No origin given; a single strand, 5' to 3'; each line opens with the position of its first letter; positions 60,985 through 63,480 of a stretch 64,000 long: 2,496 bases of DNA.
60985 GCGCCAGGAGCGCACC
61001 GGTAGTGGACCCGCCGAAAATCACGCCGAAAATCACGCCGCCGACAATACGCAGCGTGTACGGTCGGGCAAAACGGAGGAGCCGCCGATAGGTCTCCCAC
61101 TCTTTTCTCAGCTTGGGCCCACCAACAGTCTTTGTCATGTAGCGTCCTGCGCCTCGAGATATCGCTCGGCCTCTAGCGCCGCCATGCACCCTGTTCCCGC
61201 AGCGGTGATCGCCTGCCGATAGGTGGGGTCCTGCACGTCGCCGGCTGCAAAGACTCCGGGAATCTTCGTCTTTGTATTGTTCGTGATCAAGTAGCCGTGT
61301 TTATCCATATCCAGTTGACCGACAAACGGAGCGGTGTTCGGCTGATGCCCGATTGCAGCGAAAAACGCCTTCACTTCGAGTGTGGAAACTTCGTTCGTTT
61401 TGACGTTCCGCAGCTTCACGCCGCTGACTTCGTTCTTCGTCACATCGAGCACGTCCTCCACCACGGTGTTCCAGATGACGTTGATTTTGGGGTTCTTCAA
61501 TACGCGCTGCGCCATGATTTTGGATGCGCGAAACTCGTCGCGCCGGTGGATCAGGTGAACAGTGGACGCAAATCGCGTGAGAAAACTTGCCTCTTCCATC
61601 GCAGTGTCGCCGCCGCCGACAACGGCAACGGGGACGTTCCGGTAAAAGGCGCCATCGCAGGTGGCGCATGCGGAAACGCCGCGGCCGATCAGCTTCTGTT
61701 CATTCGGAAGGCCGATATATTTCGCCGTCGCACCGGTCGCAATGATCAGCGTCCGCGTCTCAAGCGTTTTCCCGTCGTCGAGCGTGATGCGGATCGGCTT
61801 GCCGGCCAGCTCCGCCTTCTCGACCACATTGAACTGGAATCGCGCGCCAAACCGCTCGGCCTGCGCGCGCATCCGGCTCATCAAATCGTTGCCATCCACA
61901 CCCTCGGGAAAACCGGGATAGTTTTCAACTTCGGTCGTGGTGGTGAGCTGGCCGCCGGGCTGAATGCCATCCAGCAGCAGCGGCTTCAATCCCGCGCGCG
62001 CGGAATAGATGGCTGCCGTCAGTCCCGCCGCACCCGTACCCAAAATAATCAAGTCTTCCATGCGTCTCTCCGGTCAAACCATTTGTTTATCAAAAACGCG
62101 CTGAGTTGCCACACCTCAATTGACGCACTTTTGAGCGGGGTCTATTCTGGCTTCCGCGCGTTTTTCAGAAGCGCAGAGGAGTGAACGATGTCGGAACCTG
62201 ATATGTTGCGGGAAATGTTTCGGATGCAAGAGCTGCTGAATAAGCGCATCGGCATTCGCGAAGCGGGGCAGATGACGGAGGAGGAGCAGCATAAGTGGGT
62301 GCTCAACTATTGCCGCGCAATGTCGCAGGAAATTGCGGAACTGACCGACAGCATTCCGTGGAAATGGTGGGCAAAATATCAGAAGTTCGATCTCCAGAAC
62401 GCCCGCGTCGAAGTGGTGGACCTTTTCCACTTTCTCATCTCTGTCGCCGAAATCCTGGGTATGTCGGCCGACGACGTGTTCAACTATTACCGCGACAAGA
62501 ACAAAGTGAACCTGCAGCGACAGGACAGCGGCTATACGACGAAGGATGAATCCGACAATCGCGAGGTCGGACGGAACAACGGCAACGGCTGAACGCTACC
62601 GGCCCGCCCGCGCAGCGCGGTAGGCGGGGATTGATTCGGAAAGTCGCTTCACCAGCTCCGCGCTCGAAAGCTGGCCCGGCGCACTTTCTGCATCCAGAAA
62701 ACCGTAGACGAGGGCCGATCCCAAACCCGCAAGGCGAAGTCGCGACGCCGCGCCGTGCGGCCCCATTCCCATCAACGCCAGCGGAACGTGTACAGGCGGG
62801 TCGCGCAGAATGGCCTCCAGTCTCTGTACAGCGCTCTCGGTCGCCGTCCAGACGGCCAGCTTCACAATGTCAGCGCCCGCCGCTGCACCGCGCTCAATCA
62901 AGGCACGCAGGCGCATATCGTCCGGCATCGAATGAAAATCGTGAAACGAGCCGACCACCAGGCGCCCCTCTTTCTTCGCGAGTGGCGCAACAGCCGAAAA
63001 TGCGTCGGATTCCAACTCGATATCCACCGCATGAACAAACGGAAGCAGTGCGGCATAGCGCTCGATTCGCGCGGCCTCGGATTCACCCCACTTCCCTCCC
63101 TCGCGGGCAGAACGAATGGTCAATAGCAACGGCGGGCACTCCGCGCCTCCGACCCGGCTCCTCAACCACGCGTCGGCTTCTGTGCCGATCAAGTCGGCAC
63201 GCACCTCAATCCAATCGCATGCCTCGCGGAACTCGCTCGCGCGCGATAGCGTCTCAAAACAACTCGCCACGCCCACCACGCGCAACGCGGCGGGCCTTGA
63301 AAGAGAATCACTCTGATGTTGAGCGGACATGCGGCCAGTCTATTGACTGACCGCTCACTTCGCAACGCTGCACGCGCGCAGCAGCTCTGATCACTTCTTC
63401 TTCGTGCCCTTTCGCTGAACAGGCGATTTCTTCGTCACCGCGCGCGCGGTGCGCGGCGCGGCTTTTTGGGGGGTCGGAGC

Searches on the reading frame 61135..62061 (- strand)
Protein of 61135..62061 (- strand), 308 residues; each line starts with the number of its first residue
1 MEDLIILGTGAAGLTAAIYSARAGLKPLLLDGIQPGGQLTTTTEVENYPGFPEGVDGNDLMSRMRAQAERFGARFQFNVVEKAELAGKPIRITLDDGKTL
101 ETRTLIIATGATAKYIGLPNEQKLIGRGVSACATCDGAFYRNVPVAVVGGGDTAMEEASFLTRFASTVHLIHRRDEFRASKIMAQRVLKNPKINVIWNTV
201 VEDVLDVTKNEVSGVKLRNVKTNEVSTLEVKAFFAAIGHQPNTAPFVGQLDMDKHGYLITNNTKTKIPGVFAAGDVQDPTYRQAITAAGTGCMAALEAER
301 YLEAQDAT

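Call 11: search_protein_families(library=pfam, proteins=[window:61135-62061:-], max_evalue=0.00001)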
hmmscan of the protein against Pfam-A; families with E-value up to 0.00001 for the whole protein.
window:61135-62061:- (308 aa): 8 families
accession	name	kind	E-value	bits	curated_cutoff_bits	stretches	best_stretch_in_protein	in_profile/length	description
PF07992.20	Pyr_redox_2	-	6.8e-49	167.3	26.1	1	3-291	2-291/291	Pyridine nucleotide-disulphide oxidoreductase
PF00070.33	Pyr_redox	-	8.7e-19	68.3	22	1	145-218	2-80/82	Pyridine nucleotide-disulphide oxidoreductase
PF13738.12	Pyr_redox_3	-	1.6e-16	60.9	30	1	77-274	101-305/305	Pyridine nucleotide-disulphide oxidoreductase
PF03486.20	HI0933_like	-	3.3e-07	30.4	50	0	3-34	2-33/244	HI0933-like protein Rossmann domain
PF01266.30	DAO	-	1e-06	29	27.9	0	55-116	146-209/353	FAD dependent oxidoreductase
PF12831.13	FAD_oxidored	-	2.2e-06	27.7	27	0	3-42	1-41/416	FAD dependent oxidoreductase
PF00890.30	FAD_binding_2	-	3.1e-06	27.1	20.4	0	3-39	1-38/414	FAD binding domain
PF01134.28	GIDA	-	4.8e-06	26.3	22.1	0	3-33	1-29/391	Glucose inhibited division protein A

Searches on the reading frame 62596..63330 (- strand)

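Call 11: search_protein_families(library=pfam, proteins=[window:62596-63330:-], max_evalue=0.00001)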
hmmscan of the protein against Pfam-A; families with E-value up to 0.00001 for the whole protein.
window:62596-63330:- (244 aa): 1 family
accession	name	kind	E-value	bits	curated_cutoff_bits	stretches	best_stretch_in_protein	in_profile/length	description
PF01487.21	DHquinase_I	-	2.8e-34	119.7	22.2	1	26-228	11-228/230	Type I 3-dehydroquinase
